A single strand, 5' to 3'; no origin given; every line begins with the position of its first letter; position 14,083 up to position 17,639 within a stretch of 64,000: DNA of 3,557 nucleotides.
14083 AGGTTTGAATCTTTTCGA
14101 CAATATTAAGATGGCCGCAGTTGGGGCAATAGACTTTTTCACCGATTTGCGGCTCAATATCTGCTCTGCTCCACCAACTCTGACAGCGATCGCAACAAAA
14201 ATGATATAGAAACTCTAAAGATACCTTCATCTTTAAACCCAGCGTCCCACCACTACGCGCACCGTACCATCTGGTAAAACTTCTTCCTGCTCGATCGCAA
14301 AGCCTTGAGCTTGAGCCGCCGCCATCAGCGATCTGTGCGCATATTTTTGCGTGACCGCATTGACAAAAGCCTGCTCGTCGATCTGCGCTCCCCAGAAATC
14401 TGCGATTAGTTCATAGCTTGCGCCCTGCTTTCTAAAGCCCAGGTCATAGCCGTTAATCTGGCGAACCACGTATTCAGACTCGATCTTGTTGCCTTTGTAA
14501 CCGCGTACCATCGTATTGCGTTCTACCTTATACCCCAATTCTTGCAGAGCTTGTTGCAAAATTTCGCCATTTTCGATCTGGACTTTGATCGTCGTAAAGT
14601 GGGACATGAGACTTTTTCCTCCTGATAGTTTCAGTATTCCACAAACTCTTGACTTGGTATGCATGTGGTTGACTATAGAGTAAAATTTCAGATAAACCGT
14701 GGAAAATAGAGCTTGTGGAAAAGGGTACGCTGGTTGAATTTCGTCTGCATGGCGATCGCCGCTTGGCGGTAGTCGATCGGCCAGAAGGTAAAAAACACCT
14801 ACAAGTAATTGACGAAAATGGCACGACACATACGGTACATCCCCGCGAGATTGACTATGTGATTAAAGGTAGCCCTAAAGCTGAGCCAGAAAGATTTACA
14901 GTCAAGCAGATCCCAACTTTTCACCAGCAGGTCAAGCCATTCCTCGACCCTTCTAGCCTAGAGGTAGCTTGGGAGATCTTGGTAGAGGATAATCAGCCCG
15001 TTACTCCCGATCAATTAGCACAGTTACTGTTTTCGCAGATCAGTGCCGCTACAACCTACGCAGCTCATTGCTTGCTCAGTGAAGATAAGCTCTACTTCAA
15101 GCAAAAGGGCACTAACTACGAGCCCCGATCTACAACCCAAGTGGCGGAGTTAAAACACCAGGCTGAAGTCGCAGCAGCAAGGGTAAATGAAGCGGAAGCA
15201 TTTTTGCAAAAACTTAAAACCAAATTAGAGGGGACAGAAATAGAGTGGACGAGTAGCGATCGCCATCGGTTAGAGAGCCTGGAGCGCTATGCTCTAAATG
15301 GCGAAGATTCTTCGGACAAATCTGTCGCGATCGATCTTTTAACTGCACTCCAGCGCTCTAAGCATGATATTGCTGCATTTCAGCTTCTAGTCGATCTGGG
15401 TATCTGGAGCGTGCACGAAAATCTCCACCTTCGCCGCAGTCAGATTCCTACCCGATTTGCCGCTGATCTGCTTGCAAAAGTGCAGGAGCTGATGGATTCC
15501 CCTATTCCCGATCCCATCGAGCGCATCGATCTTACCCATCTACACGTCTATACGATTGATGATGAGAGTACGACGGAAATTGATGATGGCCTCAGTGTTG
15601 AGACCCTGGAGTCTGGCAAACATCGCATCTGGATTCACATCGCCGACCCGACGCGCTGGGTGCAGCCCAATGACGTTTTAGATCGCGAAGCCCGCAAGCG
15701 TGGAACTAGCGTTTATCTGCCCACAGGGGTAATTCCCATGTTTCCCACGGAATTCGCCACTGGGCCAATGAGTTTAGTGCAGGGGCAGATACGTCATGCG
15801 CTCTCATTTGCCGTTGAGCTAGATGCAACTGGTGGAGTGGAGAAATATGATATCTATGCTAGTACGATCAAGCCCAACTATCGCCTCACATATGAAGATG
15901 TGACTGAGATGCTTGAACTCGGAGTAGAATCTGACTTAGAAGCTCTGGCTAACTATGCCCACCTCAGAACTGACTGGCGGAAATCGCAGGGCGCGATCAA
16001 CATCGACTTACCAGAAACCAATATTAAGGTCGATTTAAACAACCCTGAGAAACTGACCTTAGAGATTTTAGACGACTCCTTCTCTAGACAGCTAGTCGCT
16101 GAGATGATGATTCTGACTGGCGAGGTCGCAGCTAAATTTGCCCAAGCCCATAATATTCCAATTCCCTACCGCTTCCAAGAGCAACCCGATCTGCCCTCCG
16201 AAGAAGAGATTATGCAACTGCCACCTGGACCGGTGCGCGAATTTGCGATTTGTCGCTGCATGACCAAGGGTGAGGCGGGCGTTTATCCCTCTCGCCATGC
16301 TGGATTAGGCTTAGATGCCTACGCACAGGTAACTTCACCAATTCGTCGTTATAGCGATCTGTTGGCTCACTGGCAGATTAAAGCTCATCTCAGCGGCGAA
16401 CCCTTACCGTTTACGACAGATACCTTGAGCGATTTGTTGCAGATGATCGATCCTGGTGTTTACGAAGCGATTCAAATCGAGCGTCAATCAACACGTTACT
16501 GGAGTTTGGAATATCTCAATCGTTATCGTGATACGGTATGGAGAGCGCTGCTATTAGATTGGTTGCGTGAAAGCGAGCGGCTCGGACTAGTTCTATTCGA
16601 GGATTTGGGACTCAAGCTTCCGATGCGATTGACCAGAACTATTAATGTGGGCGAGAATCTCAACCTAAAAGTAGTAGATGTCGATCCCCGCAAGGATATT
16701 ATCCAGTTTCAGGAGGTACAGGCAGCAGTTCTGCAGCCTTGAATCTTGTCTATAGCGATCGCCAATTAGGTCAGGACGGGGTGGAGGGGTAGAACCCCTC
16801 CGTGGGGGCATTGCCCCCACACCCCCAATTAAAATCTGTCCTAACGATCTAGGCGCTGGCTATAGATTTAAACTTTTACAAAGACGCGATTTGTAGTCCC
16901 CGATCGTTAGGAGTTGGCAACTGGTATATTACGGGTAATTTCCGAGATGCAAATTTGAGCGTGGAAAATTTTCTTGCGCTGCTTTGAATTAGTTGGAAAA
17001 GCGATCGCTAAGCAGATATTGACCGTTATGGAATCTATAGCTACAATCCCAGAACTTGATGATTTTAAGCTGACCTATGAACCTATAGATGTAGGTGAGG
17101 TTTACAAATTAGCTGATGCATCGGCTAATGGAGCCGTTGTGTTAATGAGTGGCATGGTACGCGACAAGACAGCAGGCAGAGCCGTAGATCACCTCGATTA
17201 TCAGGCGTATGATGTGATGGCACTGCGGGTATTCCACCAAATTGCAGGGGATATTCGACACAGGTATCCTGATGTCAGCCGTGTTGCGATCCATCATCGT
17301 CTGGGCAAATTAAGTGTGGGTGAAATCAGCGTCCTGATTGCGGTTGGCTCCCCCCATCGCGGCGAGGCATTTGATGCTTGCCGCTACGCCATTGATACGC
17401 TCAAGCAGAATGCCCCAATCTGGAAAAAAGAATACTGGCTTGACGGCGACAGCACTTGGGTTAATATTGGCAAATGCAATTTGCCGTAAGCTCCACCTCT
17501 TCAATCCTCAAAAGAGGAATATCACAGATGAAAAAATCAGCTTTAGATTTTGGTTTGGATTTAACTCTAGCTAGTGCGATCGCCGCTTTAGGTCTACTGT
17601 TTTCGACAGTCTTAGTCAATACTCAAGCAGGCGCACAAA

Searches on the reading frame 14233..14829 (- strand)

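Call 20: search_protein_families(library=pfam, max_evalue=0.000001, proteins=[window:14233-14829:-])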
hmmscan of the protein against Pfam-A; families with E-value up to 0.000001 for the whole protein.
window:14233-14829:- (198 aa): 1 family
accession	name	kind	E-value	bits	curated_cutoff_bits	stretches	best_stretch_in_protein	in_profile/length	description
PF06868.16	DUF1257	-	9.1e-34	116.2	22.2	1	94-193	1-103/103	Protein of unknown function (DUF1257)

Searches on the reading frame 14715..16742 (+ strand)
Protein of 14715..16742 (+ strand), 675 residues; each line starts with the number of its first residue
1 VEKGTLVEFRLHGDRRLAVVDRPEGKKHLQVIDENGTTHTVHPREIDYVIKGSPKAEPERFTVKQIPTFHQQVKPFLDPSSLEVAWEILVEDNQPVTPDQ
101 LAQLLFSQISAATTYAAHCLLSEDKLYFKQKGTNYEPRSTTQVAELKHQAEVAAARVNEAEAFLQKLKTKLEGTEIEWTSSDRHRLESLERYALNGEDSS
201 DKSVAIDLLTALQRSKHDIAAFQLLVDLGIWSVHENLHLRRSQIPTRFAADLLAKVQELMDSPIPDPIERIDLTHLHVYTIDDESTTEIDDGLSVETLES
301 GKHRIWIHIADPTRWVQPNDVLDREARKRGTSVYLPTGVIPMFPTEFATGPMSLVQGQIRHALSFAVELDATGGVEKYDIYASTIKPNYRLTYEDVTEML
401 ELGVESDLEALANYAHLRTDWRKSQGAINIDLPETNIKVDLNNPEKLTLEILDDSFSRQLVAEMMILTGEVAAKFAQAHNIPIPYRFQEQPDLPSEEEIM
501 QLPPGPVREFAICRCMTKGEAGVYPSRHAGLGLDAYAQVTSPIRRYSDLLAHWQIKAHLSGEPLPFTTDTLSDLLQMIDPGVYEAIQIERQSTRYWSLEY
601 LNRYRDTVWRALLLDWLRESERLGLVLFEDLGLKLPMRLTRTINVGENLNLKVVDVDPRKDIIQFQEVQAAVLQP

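Call 20: search_protein_families(library=pfam, max_evalue=0.000001, proteins=[window:14715-16742:+])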
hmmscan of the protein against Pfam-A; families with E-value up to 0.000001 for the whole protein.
window:14715-16742:+ (675 aa): 4 families
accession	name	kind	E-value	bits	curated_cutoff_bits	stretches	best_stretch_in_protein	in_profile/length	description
PF00773.25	RNB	-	5.4e-82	276.1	29.3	1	270-560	1-325/326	RNB domain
PF25255.1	wH_RNase_II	-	7.6e-31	106.5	27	1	69-142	2-78/78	Ribonuclease II, winged helix domain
PF23161.1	HTH_RNase_II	-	1.6e-29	103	24.7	1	143-237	1-95/95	Double HTH domain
PF23163.1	CSD_RNase_II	-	4e-26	91.2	24.3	1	1-54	1-54/60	CSD-like barrel domain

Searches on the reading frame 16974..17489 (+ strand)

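Call 21: search_protein_families(library=pfam, max_evalue=0.000001, proteins=[window:16974-17489:+])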
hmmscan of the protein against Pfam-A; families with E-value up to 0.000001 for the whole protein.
window:16974-17489:+ (171 aa): 1 family
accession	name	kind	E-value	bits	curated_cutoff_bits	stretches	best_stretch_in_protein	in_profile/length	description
PF02391.22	MoaE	-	1.1e-38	132.3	23.4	1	33-145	1-113/114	MoaE protein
